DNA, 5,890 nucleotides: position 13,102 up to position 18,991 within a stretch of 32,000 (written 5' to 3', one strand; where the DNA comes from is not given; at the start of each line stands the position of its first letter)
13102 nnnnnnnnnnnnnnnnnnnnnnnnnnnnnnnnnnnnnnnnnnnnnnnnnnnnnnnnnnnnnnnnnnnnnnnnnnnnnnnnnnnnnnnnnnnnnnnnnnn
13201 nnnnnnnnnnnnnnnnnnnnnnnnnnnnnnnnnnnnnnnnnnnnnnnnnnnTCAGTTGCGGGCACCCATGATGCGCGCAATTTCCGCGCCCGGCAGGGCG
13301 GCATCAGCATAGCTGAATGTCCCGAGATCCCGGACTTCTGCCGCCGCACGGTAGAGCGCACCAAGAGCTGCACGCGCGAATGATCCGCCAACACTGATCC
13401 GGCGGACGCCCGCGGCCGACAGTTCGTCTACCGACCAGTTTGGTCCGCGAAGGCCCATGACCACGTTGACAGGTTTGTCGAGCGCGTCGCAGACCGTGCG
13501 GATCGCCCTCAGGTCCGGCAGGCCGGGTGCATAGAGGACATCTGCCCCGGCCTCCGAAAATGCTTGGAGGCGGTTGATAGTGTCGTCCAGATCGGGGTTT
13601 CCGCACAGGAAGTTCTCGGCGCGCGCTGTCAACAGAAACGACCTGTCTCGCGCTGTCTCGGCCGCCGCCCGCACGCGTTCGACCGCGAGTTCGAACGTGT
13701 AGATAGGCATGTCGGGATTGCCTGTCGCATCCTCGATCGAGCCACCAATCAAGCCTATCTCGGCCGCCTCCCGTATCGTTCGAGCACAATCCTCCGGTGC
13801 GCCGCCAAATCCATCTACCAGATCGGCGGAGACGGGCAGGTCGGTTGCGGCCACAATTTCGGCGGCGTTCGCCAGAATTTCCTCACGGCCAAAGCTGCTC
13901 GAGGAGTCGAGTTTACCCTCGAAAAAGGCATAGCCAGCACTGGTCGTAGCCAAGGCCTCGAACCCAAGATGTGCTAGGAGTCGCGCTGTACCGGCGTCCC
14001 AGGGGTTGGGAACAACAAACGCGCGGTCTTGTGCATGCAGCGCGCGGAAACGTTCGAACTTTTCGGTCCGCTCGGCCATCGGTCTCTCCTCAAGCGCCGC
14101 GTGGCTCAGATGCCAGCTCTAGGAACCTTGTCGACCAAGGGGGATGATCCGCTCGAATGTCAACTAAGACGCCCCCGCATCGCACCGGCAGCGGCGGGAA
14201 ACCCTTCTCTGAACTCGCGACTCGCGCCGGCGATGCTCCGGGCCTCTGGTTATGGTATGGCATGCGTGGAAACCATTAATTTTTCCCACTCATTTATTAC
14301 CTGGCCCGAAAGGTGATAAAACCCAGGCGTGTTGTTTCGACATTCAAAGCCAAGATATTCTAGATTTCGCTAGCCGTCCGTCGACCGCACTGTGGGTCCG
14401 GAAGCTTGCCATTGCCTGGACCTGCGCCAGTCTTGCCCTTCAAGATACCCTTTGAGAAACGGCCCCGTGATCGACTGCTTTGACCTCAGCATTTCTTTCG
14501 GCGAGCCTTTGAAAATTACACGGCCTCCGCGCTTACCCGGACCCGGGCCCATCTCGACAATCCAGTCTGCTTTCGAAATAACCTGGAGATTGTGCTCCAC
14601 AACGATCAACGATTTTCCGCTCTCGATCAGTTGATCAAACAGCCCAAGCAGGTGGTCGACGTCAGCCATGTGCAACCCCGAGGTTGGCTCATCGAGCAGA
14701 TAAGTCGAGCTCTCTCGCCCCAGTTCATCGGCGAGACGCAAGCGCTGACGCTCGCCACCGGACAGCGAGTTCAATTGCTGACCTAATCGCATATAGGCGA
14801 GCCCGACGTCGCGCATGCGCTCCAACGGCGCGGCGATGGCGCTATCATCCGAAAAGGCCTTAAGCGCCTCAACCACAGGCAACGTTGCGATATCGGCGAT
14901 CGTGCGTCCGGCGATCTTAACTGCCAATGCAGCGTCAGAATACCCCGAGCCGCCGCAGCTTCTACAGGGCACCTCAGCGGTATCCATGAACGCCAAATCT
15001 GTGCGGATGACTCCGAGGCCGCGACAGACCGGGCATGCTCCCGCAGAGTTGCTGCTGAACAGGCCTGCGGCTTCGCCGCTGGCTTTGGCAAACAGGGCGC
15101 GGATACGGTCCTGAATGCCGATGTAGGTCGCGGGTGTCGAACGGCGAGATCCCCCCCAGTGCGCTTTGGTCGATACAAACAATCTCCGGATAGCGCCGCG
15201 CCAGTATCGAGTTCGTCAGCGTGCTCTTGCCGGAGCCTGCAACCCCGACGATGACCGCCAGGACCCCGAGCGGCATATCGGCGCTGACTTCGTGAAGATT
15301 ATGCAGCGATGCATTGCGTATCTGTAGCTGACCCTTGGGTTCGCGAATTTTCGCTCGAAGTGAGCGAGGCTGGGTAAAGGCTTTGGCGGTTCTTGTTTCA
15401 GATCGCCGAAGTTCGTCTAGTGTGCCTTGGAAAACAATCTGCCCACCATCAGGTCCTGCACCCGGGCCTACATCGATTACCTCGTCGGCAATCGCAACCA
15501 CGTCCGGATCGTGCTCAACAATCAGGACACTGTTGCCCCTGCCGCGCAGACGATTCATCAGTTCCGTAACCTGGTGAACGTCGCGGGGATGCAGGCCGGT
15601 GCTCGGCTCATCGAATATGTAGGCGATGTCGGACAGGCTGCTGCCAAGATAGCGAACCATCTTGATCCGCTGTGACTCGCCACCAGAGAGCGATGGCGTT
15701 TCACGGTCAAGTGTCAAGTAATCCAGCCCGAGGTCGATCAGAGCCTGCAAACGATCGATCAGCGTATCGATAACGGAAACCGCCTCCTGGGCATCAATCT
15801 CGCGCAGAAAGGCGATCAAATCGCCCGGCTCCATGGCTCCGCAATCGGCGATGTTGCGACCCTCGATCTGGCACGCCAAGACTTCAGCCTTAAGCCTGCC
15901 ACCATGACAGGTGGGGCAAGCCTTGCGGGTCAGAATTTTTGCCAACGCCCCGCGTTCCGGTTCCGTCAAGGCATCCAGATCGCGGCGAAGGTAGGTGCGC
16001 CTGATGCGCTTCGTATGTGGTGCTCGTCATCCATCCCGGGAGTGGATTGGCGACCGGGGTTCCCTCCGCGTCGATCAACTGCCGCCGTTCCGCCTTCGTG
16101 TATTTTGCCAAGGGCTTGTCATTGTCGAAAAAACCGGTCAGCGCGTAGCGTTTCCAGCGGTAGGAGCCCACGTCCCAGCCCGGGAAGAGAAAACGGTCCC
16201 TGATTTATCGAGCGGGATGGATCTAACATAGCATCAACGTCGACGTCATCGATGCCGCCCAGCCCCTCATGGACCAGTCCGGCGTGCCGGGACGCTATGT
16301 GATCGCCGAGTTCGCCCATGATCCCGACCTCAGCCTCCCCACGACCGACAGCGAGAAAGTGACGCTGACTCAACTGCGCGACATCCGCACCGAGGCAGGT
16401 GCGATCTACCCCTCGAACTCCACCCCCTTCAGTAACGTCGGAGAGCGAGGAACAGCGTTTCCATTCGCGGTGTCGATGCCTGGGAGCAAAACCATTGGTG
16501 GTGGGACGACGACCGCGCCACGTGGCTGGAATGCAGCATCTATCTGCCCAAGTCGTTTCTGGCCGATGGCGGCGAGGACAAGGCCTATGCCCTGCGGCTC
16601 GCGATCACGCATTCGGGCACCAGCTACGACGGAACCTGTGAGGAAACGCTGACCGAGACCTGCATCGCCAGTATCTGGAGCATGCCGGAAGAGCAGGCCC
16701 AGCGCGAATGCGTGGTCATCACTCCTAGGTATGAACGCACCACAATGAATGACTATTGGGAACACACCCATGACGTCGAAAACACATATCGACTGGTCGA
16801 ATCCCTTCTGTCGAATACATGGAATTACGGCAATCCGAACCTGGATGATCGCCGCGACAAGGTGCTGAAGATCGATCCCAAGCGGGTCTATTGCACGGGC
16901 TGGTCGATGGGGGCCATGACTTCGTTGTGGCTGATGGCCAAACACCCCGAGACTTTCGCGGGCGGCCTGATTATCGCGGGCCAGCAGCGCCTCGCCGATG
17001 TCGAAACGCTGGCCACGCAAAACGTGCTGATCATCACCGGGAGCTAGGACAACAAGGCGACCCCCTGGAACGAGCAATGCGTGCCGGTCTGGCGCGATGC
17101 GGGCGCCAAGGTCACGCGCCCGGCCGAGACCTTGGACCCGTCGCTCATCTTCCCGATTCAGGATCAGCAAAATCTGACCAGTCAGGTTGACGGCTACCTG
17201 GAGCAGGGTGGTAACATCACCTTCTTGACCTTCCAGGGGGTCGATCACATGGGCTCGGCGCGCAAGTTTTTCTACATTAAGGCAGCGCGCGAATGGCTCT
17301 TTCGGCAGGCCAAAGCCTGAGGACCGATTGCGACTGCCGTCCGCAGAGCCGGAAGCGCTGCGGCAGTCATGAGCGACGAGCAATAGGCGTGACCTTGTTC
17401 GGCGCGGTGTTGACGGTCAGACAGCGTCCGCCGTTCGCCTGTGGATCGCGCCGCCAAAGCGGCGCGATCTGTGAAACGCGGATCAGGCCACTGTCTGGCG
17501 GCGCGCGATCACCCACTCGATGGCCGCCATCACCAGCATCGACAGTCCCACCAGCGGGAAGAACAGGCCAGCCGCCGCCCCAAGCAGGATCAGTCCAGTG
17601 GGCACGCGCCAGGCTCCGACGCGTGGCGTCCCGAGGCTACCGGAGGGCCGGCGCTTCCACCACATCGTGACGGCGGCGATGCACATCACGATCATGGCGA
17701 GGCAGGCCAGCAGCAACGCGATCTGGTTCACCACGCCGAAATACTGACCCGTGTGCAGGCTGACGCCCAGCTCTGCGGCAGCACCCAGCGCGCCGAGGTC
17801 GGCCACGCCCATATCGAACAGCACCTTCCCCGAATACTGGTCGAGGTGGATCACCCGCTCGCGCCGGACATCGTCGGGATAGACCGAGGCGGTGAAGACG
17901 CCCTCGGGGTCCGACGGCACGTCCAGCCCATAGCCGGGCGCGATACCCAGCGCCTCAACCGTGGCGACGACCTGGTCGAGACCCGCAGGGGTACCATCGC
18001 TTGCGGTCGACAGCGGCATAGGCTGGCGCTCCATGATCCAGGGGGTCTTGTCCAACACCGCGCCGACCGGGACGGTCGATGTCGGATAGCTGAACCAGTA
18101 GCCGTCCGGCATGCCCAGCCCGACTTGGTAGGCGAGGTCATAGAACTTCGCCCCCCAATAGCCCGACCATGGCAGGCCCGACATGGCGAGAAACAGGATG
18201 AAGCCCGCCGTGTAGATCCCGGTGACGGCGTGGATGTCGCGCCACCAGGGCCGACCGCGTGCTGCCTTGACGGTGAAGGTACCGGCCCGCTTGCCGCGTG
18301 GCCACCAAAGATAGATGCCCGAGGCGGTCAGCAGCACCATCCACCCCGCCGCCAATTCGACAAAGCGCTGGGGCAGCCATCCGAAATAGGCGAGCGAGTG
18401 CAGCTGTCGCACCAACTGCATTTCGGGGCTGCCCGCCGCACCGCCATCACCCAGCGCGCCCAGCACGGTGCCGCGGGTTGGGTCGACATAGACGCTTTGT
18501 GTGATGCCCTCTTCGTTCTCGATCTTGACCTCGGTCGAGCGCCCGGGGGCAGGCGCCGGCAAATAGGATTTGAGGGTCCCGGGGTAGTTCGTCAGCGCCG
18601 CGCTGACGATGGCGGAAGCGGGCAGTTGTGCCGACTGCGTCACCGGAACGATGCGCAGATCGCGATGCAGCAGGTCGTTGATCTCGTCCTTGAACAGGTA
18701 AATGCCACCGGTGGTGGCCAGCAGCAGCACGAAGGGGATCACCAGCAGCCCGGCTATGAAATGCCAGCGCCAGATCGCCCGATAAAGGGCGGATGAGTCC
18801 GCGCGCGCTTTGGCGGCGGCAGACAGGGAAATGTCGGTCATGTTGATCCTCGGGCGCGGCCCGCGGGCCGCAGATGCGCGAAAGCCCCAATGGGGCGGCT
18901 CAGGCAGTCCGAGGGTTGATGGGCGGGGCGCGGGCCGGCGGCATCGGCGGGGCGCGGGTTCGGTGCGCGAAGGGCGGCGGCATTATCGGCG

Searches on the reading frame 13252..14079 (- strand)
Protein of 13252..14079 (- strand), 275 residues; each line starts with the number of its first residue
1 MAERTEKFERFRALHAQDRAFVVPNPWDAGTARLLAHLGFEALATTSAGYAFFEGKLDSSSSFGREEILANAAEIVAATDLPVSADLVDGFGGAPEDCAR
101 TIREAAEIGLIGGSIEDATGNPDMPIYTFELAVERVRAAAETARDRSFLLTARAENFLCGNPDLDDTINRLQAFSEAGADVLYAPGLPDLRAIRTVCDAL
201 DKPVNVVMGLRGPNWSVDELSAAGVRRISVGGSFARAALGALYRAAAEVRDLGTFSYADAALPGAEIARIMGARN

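Call 9: search_protein_families(library=pfam, proteins=[window:13252-14079:-], max_evalue=0.01)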
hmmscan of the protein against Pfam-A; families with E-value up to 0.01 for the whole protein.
window:13252-14079:- (275 aa): 1 family
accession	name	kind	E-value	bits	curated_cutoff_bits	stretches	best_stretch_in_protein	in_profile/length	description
PF13714.12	PEP_mutase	-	1e-71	241.8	31.5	1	11-249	1-239/240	Phosphoenolpyruvate phosphomutase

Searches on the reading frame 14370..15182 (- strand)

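Call 9: search_protein_families(library=pfam, proteins=[window:14370-15182:-], max_evalue=0.01)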
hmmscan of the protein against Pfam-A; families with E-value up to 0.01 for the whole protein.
window:14370-15182:- (270 aa): 4 families
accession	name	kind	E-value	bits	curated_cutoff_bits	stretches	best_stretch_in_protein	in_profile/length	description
PF00005.33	ABC_tran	-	9.4e-08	33.2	25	1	111-168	80-137/137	ABC transporter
PF00684.25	DnaJ_CXXCXGXG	-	0.00073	20.2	32.7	1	44-81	12-52/65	DnaJ central domain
PF13304.12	AAA_21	-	0.0035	17.9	27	1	136-201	234-302/304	AAA domain, putative AbiEii toxin, Type IV TA system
PF15777.11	Anti-TRAP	-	0.0085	16.5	32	0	35-62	19-45/59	Tryptophan RNA-binding attenuator protein inhibitory protein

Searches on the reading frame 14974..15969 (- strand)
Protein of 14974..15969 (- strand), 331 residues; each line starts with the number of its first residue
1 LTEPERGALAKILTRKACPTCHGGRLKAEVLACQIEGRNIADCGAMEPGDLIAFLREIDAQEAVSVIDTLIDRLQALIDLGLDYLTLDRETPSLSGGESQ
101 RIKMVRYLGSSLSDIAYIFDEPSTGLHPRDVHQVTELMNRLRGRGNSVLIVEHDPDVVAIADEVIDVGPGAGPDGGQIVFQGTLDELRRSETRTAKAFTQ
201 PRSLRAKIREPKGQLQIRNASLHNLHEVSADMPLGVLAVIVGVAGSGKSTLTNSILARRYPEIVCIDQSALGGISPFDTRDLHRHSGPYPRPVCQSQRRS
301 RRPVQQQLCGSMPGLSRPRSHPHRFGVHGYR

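Call 9: search_protein_families(library=pfam, proteins=[window:14974-15969:-], max_evalue=0.01)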
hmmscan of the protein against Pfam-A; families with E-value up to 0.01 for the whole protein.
window:14974-15969:- (331 aa): 4 families
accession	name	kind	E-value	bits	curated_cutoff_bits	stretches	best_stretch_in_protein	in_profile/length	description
PF00005.33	ABC_tran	-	1.8e-08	35.5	25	1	225-261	1-37/137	ABC transporter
PF13304.12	AAA_21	-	6.1e-06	27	27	0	115-157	260-302/304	AAA domain, putative AbiEii toxin, Type IV TA system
PF02463.25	SMC_N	-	0.0051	16.7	40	0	237-255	26-44/220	RecF/RecN/SMC N terminal domain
PF13191.12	AAA_16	-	0.0062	17.5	32.6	0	223-257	13-46/167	AAA ATPase domain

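Call 98: search_solved_structures(query=window:14974-15969:-, max_evalue=0.00001)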
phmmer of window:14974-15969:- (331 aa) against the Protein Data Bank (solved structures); distinct sequences matched with E-value up to 0.00001: 115 (the best 60 are shown).
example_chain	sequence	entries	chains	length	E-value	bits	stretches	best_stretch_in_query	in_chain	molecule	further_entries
7sh1_A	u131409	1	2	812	8.9e-115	386.6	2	9-273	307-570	Excinuclease ABC subunit UvrA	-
3pih_A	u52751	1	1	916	6.2e-94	318.1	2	12-265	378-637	UvrABC system protein A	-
9gxk_A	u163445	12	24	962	1.2e-92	314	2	13-260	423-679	UvrABC system protein A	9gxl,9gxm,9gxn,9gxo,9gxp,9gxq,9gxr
2r6f_A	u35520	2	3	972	3.2e-92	312.5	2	8-259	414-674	Excinuclease ABC subunit A | Excinuclease ABC, A subunit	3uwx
9gxw_A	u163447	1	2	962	7.9e-92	311.2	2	13-260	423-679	UvrABC system protein A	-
9gxu_A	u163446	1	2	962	8.1e-92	311.2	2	13-260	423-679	UvrABC system protein A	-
6n9l_A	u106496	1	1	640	6.5e-89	301.6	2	34-266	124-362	UvrABC system protein A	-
9ga5_A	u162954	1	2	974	1.4e-86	294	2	17-258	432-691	UvrABC system protein A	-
3zqj_A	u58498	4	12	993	1.5e-86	293.9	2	17-258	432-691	UVRABC SYSTEM PROTEIN A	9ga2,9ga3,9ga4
2vf7_A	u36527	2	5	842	9e-86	291.3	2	15-256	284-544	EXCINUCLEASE ABC, SUBUNIT A. | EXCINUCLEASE ABC SUBUNIT A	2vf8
3ux8_A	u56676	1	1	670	4.4e-84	285.8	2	35-259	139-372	Excinuclease ABC, A subunit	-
5yv5_A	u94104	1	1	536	2e-16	63.4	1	86-170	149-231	ATPase RIL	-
1yqt_A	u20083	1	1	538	6.2e-16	61.8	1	86-170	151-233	RNase l inhibitor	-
3j15_B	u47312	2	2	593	3.2e-15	59.5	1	77-170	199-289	ABC transporter ATP-binding protein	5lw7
3bk7_A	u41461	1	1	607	3.5e-15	59.4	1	77-170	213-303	ABC transporter ATP-binding protein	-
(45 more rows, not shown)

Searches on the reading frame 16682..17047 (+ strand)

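Call 49: search_protein_families(library=pfam, proteins=[window:16682-17047:+], max_evalue=0.01)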
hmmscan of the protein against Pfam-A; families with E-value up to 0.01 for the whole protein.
window:16682-17047:+ (121 aa): 4 families
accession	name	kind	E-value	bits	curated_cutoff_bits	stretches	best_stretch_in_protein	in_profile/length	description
PF00326.27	Peptidase_S9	-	6.4e-07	29.5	22.6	1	64-100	61-97/213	Prolyl oligopeptidase family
PF00756.26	Esterase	-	0.00012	22.4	22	1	4-93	53-141/251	Putative esterase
PF02230.22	Abhydrolase_2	-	0.00077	19.8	23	1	27-100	78-138/217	Phospholipase/Carboxylesterase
PF00561.26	Abhydrolase_1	-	0.0011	19.1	25.8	1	64-99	66-101/245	alpha/beta hydrolase fold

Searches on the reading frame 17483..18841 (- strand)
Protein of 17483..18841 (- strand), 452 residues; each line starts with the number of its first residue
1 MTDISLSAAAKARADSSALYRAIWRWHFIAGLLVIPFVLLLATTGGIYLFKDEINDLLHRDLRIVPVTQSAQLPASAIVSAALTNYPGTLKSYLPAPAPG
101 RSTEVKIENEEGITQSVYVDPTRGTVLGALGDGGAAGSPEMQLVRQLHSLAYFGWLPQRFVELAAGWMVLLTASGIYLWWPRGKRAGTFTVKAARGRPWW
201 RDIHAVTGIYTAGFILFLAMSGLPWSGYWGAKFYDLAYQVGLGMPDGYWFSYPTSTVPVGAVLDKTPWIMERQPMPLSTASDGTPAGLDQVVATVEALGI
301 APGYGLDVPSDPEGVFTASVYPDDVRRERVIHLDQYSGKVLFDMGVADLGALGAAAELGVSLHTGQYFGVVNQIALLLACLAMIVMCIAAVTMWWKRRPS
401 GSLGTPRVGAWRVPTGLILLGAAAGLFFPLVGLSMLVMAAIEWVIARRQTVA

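Call 49: search_protein_families(library=pfam, proteins=[window:17483-18841:-], max_evalue=0.01)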
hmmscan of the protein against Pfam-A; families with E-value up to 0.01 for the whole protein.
window:17483-18841:- (452 aa): 3 families
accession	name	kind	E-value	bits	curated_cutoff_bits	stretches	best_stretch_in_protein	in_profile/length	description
PF03929.21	PepSY_TM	-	1.2e-66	225.9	28.8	1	24-397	1-295/295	PepSY-associated TM region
PF03413.25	PepSY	-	2.1e-06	28.4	24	1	73-128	2-58/60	Peptidase propeptide and YPEB domain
PF14358.11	DUF4405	-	0.0024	18.8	26.7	1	167-217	9-60/66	Domain of unknown function (DUF4405)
